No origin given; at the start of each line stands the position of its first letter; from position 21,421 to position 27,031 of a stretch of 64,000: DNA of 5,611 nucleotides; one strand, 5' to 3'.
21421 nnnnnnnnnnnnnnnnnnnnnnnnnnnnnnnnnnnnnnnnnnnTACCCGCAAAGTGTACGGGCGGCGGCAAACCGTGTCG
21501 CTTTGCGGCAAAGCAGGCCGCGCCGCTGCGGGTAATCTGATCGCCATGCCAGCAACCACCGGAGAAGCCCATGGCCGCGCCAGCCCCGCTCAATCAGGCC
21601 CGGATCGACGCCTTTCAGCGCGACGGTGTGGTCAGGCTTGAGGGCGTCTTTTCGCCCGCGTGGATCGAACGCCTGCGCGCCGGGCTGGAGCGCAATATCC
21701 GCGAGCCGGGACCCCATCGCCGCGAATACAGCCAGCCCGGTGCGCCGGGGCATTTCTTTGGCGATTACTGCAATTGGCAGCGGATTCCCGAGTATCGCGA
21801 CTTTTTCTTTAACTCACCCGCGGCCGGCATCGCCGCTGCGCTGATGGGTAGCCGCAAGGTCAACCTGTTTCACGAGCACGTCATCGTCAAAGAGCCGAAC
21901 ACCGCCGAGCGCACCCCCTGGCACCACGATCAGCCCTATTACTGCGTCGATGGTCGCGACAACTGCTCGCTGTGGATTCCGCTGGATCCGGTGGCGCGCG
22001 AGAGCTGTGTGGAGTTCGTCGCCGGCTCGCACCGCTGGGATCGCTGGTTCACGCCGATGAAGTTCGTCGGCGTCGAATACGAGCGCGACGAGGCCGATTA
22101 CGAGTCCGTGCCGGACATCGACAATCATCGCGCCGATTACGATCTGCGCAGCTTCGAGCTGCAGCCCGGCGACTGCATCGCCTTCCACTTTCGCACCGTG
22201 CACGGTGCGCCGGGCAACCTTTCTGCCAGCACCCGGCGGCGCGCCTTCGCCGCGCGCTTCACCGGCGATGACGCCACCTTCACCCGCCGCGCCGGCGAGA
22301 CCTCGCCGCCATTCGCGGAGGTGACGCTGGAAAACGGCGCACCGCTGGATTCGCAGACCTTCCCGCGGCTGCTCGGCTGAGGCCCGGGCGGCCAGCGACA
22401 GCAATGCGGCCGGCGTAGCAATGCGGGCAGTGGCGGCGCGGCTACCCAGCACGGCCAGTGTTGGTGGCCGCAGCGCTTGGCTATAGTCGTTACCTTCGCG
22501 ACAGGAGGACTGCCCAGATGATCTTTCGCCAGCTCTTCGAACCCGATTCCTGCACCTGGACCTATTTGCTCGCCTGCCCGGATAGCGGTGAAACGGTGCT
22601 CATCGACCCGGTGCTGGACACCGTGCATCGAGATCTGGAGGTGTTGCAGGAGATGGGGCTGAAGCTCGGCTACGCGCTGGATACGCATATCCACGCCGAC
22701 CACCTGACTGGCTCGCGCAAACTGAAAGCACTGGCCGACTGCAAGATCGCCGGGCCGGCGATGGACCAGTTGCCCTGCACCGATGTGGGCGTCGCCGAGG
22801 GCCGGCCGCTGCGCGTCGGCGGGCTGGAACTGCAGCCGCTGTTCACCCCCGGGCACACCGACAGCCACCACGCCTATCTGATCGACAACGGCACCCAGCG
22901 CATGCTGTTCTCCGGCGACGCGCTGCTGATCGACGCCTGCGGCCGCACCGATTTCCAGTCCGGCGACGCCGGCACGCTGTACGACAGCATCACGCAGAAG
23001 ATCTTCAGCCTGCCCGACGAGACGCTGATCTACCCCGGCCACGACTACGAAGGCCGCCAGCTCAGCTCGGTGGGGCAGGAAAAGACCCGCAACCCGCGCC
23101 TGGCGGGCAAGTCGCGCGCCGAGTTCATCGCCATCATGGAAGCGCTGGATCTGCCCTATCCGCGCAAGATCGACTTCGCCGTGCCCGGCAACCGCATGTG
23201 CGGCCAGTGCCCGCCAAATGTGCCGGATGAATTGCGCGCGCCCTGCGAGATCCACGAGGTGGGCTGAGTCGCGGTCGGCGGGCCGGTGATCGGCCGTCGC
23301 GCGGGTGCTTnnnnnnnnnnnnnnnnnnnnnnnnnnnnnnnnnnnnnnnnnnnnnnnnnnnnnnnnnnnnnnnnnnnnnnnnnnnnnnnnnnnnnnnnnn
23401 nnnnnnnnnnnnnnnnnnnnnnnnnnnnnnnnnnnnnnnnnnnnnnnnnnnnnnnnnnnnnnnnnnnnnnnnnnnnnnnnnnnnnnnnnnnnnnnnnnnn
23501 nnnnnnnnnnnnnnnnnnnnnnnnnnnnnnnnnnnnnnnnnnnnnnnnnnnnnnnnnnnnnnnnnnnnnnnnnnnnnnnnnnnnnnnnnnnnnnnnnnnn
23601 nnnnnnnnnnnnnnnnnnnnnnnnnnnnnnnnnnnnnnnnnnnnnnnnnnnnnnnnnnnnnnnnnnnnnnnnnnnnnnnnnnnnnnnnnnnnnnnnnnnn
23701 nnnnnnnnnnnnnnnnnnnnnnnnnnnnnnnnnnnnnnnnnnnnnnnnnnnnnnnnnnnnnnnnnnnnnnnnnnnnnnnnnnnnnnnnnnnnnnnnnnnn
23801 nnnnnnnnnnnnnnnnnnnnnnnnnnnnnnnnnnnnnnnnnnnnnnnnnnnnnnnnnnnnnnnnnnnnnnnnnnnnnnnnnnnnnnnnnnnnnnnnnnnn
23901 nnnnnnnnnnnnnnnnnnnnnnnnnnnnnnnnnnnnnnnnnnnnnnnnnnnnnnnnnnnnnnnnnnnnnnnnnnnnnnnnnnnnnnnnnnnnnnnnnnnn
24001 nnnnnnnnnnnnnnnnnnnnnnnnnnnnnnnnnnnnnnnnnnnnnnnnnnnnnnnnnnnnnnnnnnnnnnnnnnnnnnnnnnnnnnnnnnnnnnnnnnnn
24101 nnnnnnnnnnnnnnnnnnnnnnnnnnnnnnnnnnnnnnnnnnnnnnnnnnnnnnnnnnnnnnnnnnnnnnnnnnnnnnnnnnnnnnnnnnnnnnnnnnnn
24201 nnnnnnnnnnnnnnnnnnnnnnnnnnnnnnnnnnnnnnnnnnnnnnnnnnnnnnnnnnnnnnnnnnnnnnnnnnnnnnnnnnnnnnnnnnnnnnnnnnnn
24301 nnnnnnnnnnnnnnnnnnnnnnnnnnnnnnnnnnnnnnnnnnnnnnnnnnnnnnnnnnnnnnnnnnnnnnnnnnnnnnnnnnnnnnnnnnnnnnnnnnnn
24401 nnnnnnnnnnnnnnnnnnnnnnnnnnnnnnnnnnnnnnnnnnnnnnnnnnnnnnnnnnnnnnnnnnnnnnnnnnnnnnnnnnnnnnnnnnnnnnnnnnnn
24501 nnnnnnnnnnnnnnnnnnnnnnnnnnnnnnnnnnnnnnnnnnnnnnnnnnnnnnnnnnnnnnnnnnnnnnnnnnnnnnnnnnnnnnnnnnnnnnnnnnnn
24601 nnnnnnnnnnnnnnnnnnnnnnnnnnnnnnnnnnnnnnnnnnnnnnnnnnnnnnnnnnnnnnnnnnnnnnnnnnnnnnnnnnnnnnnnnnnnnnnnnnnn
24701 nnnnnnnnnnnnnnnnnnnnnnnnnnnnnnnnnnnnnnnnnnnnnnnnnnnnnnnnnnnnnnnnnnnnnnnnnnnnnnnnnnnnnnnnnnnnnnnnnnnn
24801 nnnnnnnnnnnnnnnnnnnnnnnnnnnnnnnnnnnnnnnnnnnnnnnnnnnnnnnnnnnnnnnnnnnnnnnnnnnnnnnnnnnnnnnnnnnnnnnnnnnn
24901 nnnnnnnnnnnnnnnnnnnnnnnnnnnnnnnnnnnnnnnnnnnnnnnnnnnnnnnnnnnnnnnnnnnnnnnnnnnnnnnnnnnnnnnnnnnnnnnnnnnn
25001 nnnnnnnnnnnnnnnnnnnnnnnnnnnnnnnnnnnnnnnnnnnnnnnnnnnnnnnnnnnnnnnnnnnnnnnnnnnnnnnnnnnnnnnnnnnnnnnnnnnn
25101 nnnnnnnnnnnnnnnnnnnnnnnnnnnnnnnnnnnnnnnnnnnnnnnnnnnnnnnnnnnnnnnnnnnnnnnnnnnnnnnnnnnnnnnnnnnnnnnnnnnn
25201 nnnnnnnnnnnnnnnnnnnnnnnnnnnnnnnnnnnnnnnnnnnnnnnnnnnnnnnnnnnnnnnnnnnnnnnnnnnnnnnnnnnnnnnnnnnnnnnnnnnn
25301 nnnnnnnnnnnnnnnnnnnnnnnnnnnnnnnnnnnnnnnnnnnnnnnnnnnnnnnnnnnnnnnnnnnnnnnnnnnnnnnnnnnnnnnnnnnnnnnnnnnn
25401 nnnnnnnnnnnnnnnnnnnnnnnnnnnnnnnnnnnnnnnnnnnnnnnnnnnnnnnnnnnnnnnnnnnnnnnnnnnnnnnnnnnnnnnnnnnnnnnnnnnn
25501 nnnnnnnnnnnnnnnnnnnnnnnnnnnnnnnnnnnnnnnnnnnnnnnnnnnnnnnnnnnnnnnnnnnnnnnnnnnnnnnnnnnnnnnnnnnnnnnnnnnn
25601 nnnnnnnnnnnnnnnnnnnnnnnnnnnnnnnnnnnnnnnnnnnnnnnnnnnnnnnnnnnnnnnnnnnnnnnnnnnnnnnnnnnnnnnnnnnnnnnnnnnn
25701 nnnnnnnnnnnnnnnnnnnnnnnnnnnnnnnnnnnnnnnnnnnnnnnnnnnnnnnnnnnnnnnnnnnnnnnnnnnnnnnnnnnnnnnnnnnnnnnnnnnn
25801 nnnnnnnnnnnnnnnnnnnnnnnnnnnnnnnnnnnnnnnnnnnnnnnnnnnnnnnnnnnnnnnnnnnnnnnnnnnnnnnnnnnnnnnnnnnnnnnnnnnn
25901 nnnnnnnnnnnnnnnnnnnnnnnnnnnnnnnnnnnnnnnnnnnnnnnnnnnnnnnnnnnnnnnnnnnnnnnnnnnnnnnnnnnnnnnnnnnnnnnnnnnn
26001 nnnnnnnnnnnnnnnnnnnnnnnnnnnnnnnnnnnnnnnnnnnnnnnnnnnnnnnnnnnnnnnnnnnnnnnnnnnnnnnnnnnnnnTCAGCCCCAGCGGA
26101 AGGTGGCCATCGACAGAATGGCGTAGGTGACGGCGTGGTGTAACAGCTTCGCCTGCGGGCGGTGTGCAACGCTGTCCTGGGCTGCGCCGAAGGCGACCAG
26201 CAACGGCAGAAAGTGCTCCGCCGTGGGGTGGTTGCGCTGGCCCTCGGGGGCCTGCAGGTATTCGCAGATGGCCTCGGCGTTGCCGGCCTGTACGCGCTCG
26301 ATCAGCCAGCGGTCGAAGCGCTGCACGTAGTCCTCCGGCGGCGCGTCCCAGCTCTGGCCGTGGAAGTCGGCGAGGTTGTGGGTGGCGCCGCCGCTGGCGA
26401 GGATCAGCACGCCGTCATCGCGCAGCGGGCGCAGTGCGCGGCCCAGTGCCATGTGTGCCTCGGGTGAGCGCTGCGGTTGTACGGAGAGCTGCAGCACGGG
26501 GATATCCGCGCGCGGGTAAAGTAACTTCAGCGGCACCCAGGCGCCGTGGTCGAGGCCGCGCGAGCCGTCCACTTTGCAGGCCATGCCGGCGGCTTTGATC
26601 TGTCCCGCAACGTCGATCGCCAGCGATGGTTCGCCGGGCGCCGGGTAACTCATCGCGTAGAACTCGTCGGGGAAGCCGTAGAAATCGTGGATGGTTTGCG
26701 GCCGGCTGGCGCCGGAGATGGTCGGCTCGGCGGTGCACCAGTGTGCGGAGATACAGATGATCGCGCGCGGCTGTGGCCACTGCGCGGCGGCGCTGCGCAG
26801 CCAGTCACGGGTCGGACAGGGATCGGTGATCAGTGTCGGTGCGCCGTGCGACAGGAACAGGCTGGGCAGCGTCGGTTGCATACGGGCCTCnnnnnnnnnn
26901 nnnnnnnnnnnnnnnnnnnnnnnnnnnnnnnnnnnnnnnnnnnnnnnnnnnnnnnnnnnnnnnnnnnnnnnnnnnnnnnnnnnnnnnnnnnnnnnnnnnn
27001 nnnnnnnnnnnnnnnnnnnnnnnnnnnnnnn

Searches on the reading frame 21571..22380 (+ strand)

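Call 57: search_protein_families(library=pfam, proteins=[window:21571-22380:+], max_evalue=0.00001)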
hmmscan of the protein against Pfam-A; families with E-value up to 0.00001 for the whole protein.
window:21571-22380:+ (269 aa): 1 family
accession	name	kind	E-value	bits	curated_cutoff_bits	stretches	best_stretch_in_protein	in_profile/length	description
PF05721.19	PhyH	-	5.9e-31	108.8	22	1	15-223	1-212/213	Phytanoyl-CoA dioxygenase (PhyH)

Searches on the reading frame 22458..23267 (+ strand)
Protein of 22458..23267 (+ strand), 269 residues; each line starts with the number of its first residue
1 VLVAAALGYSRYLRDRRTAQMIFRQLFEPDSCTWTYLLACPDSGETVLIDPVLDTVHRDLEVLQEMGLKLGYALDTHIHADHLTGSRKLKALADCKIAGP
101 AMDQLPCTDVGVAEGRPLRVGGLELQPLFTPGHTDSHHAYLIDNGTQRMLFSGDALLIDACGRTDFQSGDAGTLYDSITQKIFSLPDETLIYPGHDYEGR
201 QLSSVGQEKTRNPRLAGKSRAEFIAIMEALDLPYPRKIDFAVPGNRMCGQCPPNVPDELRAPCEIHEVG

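Call 57: search_protein_families(library=pfam, proteins=[window:22458-23267:+], max_evalue=0.00001)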
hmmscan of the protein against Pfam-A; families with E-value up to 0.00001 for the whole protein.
window:22458-23267:+ (269 aa): 1 family
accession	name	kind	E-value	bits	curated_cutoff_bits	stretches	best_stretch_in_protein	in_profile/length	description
PF00753.33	Lactamase_B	-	3.1e-17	63.6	22.7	1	34-195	7-196/196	Metallo-beta-lactamase superfamily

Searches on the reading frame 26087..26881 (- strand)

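Call 11: search_protein_families(library=pfam, proteins=[window:26087-26881:-], max_evalue=0.00001)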
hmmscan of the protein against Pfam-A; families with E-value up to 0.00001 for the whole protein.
window:26087-26881:- (264 aa): 1 family
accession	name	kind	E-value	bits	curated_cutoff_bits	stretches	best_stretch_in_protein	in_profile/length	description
PF02900.23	LigB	-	5.1e-41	140.9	26.3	1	27-255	34-260/269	Catalytic LigB subunit of aromatic ring-opening dioxygenase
